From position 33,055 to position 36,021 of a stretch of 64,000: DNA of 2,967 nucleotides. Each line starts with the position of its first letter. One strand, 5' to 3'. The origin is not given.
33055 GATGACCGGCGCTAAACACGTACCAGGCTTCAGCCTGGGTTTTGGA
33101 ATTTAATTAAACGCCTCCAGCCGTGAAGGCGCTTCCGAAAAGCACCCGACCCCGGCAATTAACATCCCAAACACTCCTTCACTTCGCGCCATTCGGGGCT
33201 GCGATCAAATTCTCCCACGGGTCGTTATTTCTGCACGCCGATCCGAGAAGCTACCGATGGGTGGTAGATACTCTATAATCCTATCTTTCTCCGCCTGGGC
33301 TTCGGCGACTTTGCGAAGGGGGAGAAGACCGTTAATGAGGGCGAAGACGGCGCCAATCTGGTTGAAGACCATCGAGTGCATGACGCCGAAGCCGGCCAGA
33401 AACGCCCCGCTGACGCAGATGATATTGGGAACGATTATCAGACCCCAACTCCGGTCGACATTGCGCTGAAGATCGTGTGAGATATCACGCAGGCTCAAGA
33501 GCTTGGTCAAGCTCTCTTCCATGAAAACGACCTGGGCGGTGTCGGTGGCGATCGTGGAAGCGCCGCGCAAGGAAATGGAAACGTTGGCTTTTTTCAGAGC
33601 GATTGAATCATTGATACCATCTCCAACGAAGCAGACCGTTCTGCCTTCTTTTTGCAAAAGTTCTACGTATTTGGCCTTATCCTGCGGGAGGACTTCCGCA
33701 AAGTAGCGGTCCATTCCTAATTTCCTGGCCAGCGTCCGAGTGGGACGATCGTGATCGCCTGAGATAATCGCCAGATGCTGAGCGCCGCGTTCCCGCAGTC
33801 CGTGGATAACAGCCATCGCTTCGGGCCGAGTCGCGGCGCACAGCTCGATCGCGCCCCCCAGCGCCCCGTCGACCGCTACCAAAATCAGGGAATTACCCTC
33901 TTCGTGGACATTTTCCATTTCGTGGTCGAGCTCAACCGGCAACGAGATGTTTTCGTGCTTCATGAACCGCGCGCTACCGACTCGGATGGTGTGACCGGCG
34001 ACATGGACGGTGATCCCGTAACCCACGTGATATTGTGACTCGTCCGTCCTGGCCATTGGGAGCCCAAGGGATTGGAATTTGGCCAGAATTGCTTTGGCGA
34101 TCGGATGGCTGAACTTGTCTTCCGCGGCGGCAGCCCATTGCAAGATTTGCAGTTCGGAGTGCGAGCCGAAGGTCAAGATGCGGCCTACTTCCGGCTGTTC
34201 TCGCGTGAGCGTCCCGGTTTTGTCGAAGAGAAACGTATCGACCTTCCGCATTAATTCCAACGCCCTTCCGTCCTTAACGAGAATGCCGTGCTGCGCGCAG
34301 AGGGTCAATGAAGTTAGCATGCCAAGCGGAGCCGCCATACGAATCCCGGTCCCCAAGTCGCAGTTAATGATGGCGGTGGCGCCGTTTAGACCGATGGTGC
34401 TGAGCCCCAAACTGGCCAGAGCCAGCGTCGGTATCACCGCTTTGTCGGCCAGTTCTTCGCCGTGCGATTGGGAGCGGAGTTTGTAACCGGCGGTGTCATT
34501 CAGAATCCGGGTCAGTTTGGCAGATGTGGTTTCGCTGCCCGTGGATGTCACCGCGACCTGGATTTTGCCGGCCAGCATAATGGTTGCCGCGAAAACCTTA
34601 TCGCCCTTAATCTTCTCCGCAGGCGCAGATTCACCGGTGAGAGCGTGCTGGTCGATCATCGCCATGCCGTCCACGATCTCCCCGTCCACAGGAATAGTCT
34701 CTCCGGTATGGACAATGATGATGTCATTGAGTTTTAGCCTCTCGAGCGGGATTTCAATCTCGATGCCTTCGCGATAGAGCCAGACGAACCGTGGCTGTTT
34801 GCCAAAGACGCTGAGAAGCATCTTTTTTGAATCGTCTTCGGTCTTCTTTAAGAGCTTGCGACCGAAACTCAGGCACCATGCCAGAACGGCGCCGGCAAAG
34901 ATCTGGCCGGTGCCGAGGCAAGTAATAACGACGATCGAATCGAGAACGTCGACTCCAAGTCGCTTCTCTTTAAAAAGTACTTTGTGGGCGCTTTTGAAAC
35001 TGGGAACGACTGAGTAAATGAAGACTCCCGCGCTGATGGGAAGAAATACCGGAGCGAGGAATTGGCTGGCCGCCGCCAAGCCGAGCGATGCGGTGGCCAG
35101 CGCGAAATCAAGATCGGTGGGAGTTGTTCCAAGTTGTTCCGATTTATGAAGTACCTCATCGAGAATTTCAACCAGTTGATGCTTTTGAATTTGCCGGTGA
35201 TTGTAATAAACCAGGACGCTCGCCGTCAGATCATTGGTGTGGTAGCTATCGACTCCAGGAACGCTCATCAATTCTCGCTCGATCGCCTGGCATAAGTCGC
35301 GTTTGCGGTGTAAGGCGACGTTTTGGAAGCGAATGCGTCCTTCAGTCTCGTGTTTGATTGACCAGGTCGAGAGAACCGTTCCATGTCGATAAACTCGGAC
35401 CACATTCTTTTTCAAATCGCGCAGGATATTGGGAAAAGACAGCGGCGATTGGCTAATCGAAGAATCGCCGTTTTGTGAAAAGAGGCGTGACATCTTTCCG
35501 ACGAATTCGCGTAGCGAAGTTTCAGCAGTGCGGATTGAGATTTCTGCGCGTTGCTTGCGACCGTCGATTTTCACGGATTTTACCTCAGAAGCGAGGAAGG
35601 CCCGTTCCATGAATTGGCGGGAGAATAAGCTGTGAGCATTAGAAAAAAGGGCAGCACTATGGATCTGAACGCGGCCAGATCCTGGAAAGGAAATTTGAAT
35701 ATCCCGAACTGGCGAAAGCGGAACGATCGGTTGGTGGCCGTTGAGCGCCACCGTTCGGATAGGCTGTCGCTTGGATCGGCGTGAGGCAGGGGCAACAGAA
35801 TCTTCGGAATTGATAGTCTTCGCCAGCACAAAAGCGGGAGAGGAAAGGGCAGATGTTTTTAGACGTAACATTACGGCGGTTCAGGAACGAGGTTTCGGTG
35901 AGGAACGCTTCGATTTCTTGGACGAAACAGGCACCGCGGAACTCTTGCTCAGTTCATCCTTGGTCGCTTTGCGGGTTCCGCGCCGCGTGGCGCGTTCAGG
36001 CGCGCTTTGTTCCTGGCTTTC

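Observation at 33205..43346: Cluster of three divergent P1B-like P-type ATPase paralogs: one catalytically intact, two with every catalytic signature replaced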

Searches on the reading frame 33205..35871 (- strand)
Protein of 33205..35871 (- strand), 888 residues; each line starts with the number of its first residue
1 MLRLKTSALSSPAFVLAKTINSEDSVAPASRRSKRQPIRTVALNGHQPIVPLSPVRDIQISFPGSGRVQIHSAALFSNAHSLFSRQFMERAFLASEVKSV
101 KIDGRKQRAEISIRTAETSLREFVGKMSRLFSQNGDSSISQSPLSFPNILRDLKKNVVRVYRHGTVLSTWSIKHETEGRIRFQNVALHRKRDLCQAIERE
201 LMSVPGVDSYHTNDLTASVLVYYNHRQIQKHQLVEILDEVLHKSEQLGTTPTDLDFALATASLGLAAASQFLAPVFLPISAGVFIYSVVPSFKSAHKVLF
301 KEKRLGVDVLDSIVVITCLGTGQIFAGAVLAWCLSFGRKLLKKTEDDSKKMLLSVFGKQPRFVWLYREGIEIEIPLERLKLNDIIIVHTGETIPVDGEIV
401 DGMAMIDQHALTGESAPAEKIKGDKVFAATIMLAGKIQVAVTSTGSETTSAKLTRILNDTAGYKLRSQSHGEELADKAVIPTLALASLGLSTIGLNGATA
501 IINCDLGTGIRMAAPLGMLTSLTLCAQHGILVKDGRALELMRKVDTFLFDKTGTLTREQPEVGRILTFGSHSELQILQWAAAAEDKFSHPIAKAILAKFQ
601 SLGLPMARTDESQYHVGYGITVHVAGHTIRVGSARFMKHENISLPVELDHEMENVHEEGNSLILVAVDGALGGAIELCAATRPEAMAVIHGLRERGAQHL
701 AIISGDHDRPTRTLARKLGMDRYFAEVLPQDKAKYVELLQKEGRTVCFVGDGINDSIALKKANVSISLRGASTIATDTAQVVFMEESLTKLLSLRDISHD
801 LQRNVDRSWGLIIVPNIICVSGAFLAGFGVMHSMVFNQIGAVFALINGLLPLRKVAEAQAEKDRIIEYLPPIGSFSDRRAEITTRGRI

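Call 6: search_protein_families(library=pfam, proteins=[window:33205-35871:-], max_evalue=0.01)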
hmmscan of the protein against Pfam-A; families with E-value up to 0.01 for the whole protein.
window:33205-35871:- (888 aa): 4 families
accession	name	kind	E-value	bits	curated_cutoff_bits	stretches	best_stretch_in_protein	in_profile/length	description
PF00702.32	Hydrolase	-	1.2e-29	104.6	26.4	1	544-763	1-191/191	haloacid dehalogenase-like hydrolase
PF00122.25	E1-E2_ATPase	-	1.9e-29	102.9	28.1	1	359-499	3-143/181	E1-E2 ATPase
PF19991.5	HMA_2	-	7.6e-12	45.9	30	1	170-250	8-88/154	Heavy metal associated domain 2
PF00403.32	HMA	-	0.0029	18.4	24.8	0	195-238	14-57/62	Heavy-metal-associated domain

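Call 7: search_protein_families(library=ncbifam, proteins=[window:33205-35871:-], max_evalue=0.01)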
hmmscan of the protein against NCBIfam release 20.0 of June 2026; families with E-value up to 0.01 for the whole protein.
window:33205-35871:- (888 aa): 21 families
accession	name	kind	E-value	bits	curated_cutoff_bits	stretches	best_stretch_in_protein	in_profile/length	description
TIGR01525.1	ATPase-IB_hvy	subfamily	1e-121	407.6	346.25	1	307-849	1-558/560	heavy metal translocating P-type ATPase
TIGR01512.1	ATPase-IB2_Cd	subfamily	2.4e-88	297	313.5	2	307-625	1-311/494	cadmium family heavy metal-translocating P-type ATPase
TIGR01511.1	ATPase-IB1_Cu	subfamily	2.5e-82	277.5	397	1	328-823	47-507/542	copper-translocating P-type ATPase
NF007952.0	PRK10671.1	equivalog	3.2e-74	250.5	1316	1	333-807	299-780/838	copper-exporting P-type ATPase CopA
NF008262.1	PRK11033.1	equivalog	4.6e-67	227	1005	2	510-807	391-683/731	zinc/cadmium/mercury/lead-transporting ATPase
TIGR01494.1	ATPase_P-type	subfamily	9.9e-58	195.7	62.3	1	346-828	18-465/478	HAD-IC family P-type ATPase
NF033775.1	P_type_ZntA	exception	4.6e-57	193.8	1240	2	478-813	366-690/732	Zn(II)/Cd(II)/Pb(II) translocating P-type ATPase ZntA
TIGR01497.1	kdpB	equivalog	1.2e-41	142.6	527.9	1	259-801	18-566/675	potassium-transporting ATPase subunit KdpB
TIGR01647.1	ATPase-IIIA_H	equivalog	1.7e-35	122.4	615.5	2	366-614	97-358/755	plasma-membrane proton-efflux P-type ATPase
NF010609.0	PRK14010.1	equivalog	2.7e-32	111.8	1323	1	377-801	121-561/673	K(+)-transporting ATPase subunit B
TIGR01657.1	P-ATPase-V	hypoth_equivalog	1.5e-25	88.9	618.25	3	722-771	781-830/1055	ATP13A2 family polyamine export P-type ATPase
TIGR01524.1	ATPase-IIIB_Mg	equivalog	1.3e-24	86.2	610.75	2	713-791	572-650/867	magnesium-translocating P-type ATPase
TIGR01517.1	ATPase-IIB_Ca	equivalog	2.7e-22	78.8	507.05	2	362-480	157-274/882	calcium-translocating P-type ATPase, PMCA-type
NF011702.0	PRK15122.1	subfamily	1.3e-21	76.3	975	2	712-790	610-688/907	magnesium-translocating P-type ATPase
TIGR01522.1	ATPase-IIA2_Ca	equivalog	3.9e-15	54.7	798.3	2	723-793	567-638/854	calcium-transporting P-type ATPase, PMR1-type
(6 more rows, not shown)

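Call 38: search_solved_structures(query=window:33205-35871:-, max_evalue=1e-20, show_alignments=2)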
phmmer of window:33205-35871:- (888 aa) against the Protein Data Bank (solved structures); distinct sequences matched with E-value up to 1e-20: 24.
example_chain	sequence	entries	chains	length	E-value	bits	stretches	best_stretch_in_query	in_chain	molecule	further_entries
7r0g_A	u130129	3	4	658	5.1e-67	230.3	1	329-837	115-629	Putative copper-exporting P-type ATPase A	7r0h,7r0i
3j08_A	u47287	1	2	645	5.2e-67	230.2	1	329-837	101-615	copper-exporting P-type ATPase A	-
3j09_A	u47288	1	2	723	8.6e-67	229.5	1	329-837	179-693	copper-exporting P-type ATPase A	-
8q75_A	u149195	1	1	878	2.2e-57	198.4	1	500-804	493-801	Copper-transporting ATPase HMA4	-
8q73_A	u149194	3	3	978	3.2e-57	197.9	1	500-804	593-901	Copper-transporting ATPase HMA4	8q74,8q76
3rfu_A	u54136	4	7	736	8.2e-57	196.5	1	326-822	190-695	Copper efflux ATPase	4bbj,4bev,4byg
7qbz_A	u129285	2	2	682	3.4e-53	184.6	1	310-847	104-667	Cadmium translocating P-type ATPase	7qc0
7si3_A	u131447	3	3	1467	4.6e-51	177.5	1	626-820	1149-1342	P-type Cu(+) transporter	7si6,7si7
7xuk_A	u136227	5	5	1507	6.2e-48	167.1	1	628-820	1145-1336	Copper-transporting ATPase 2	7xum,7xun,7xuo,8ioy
4umv_A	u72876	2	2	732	4.6e-43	151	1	286-826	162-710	ZINC-TRANSPORTING ATPASE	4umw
3a1c_A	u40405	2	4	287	2.2e-38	135.6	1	526-798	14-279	Probable copper-exporting P-type ATPase A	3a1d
3a1e_A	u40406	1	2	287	2.5e-37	132.1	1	526-798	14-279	Probable copper-exporting P-type ATPase A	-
2b8e_A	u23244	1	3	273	7e-36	127.3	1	534-798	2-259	cation-transporting ATPase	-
3sky_A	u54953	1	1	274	1.5e-35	126.2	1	533-796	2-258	Copper-exporting P-type ATPase B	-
3skx_A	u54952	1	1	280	1.6e-35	126.1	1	533-793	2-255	Copper-exporting P-type ATPase B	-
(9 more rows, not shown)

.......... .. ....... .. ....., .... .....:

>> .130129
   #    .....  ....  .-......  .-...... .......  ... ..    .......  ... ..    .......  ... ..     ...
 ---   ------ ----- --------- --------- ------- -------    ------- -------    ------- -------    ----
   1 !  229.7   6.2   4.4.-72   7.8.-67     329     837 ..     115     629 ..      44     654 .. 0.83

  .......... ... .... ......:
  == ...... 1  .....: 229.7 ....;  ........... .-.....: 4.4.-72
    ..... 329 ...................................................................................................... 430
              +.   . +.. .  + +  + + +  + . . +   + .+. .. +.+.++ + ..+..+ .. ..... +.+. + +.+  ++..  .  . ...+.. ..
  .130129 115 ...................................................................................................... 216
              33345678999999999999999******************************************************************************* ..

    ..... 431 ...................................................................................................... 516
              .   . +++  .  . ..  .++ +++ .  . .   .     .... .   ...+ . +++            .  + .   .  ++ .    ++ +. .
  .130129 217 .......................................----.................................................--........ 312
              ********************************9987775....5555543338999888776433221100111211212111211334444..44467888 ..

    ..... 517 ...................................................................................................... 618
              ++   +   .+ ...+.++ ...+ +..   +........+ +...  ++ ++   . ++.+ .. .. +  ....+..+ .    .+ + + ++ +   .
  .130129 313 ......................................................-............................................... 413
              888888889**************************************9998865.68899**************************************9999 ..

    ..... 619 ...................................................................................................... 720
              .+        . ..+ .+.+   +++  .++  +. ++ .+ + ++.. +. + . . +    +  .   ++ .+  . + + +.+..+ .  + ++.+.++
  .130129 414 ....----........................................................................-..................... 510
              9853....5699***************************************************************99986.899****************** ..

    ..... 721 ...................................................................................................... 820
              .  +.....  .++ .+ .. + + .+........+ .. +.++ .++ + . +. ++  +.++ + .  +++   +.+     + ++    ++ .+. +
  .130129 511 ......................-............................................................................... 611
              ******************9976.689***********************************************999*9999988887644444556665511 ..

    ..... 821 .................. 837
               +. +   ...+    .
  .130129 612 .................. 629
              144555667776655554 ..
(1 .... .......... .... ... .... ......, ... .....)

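Call 39: find_homologous_proteins(query=window:33205-35871:-, max_evalue=1e-30)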
Query window:33205-35871:- (888 aa): 2370 proteins with E <= 1e-30 among 8000 candidates; the best 120 are listed.
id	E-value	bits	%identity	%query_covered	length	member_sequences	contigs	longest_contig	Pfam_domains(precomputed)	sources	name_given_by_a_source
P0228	0.0e+0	1954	100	100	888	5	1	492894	PF00702.33,PF19991.6,PF00122.26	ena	-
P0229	0.0e+0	1631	86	98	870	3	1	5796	PF00702.33,PF19991.6,PF00122.26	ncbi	-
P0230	0.0e+0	1615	85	97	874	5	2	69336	PF00702.33,PF19991.6,PF00122.26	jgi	jgi:heavy metal translocating P-type ATPase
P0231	0.0e+0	1611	85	97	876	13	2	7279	PF00702.33,PF19991.6,PF00122.26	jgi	jgi:heavy metal translocating P-type ATPase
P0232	0.0e+0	1604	83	99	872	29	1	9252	PF00702.33,PF19991.6,PF00122.26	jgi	jgi:heavy metal translocating P-type ATPase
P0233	0.0e+0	1598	83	98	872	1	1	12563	PF00702.33,PF19991.6,PF00122.26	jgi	jgi:heavy metal translocating P-type ATPase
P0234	0.0e+0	1592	86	93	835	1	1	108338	PF00702.33,PF19991.6,PF00122.26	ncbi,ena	-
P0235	0.0e+0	1588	83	98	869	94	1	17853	PF00702.33,PF19991.6,PF00122.26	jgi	jgi:heavy metal translocating P-type ATPase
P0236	0.0e+0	1587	83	98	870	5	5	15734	PF00702.33,PF19991.6,PF00122.26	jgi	jgi:heavy metal translocating P-type ATPase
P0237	0.0e+0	1586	86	94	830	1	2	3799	PF00403.33,PF00702.33,PF19991.6,PF00122.26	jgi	jgi:heavy metal translocating P-type ATPase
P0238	0.0e+0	1583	86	94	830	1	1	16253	PF00702.33,PF19991.6,PF00122.26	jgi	jgi:heavy metal translocating P-type ATPase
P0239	0.0e+0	1580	83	98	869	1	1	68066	PF00702.33,PF19991.6,PF00122.26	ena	-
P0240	0.0e+0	1575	84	94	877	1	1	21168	PF00403.33,PF00702.33,PF19991.6,PF00122.26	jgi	jgi:heavy metal translocating P-type ATPase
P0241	0.0e+0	1570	82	98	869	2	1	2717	PF00403.33,PF00702.33,PF19991.6,PF00122.26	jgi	jgi:heavy metal translocating P-type ATPase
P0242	0.0e+0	1567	82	98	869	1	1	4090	PF00702.33,PF19991.6,PF00122.26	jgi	jgi:heavy metal translocating P-type ATPase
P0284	0.0e+0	1293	70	94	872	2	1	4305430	PF00702.33,PF19991.6,PF00122.26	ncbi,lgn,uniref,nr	ncbi:heavy metal translocating P-type ATPase [Methylocella silvestris BL2]|uniref:P-type Zn(2+) tran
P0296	0.0e+0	1234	67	92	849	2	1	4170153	PF00702.33,PF19991.6,PF00122.26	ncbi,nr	ncbi:heavy metal translocating P-type ATPase [Beijerinckia indica]|nr:heavy metal translocating P-ty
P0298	0.0e+0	1231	69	91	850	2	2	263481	PF00702.33,PF19991.6,PF00122.26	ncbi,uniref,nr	ncbi:heavy metal translocating P-type ATPase [Xanthobacter oligotrophicus]|uniref:heavy metal transl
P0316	0.0e+0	1185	65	92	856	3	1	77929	PF00702.33,PF19991.6,PF00122.26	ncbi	-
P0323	0.0e+0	1180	63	94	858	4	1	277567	PF00702.33,PF19991.6,PF00122.26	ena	-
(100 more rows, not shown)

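Call 41: find_encoding_contigs(protein=P0284, flank=10000, max_places=1)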
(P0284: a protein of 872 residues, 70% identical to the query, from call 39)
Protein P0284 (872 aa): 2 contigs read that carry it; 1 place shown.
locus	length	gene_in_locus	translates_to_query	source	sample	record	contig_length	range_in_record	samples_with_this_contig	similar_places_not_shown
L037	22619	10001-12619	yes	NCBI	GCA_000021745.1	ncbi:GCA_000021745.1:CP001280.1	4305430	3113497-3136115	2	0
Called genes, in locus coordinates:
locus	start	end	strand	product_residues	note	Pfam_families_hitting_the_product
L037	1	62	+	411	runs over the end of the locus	PF13379:NMT1_2, PF09084:NMT1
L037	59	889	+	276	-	PF00528:BPD_transp_1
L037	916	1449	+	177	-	PF02566:OsmC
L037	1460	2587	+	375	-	-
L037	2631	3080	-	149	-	-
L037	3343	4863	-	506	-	PF00324:AA_permease, PF13520:AA_permease_2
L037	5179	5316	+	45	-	-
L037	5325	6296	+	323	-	PF06055:ExoD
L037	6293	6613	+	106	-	-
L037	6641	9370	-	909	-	PF00122:E1-E2_ATPase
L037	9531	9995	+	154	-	-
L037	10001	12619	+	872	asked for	PF19991:HMA_2, PF00122:E1-E2_ATPase, PF00702:Hydrolase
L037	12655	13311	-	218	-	PF03741:TerC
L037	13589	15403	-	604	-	PF00916:Sulfate_transp, PF16983:MFS_MOT1 (weak), PF01740:STAS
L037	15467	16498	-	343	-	PF01547:SBP_bac_1, PF13531:SBP_bac_11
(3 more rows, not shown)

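Call 42: find_encoding_contigs(protein=P0296, flank=10000, max_places=1)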
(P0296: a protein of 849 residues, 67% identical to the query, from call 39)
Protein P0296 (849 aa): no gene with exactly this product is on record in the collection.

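Call 85: find_encoding_contigs(protein=P0323, flank=10000, max_places=1)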
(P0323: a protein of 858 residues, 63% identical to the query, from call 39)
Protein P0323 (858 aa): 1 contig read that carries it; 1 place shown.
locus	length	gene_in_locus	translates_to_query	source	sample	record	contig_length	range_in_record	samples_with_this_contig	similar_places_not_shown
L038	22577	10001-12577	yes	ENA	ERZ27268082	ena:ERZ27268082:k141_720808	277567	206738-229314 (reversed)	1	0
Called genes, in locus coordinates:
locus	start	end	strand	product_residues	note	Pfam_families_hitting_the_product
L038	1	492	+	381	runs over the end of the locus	PF04909:Amidohydro_2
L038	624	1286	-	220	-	-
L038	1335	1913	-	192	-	PF08281:Sigma70_r4_2, PF04545:Sigma70_r4 (faint)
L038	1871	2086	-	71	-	-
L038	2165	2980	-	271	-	-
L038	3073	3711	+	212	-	PF00440:TetR_N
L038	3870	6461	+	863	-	PF00122:E1-E2_ATPase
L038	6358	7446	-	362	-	PF06055:ExoD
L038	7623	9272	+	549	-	PF13520:AA_permease_2, PF00324:AA_permease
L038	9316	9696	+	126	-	-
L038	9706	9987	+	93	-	-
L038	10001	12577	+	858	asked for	PF19991:HMA_2 (weak), PF00122:E1-E2_ATPase, PF00702:Hydrolase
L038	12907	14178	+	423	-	PF04706:Dickkopf_N (weak)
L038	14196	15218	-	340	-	PF01073:3Beta_HSD, PF01370:Epimerase, PF02719:Polysacc_synt_2 (weak), PF05368:NmrA, PF07993:NAD_binding_4, PF13460:NAD_binding_10, PF16363:GDP_Man_Dehyd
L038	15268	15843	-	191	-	PF00440:TetR_N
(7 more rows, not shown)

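Call 86: find_encoding_contigs(protein=P0298, flank=10000, max_places=1)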
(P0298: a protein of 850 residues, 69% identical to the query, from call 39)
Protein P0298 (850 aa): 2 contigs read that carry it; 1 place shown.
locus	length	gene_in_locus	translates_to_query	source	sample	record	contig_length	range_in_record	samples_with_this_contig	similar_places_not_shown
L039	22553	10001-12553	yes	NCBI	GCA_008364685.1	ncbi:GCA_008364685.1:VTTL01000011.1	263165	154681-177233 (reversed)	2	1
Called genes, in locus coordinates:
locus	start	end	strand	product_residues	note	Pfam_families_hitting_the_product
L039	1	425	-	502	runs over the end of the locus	PF13520:AA_permease_2, PF00324:AA_permease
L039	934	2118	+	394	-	PF06055:ExoD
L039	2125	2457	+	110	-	-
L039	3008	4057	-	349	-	PF02463:SMC_N (faint), PF00005:ABC_tran, PF13304:AAA_21 (faint), PF12857:TOBE_3 (weak)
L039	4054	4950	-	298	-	PF00528:BPD_transp_1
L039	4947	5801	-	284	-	PF00528:BPD_transp_1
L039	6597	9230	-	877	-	PF00122:E1-E2_ATPase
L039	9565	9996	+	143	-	-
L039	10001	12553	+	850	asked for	PF19991:HMA_2, PF00122:E1-E2_ATPase, PF00702:Hydrolase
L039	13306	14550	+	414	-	PF13433:Peripla_BP_5, PF13458:Peripla_BP_6, PF01094:ANF_receptor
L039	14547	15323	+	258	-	PF13476:AAA_23 (weak), PF00005:ABC_tran, PF13304:AAA_21 (faint)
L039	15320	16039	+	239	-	PF00005:ABC_tran, PF02463:SMC_N (faint), PF13555:AAA_29 (faint), PF13304:AAA_21 (faint)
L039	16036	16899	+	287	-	PF02653:BPD_transp_2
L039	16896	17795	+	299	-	PF02653:BPD_transp_2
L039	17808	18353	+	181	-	PF02627:CMD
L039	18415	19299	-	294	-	PF00126:HTH_1, PF03466:LysR_substrate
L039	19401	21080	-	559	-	PF06826:Asp-Al_Ex, PF02080:TrkA_C (weak), PF06826:Asp-Al_Ex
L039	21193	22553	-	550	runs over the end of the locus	PF00390:malic, PF03949:Malic_M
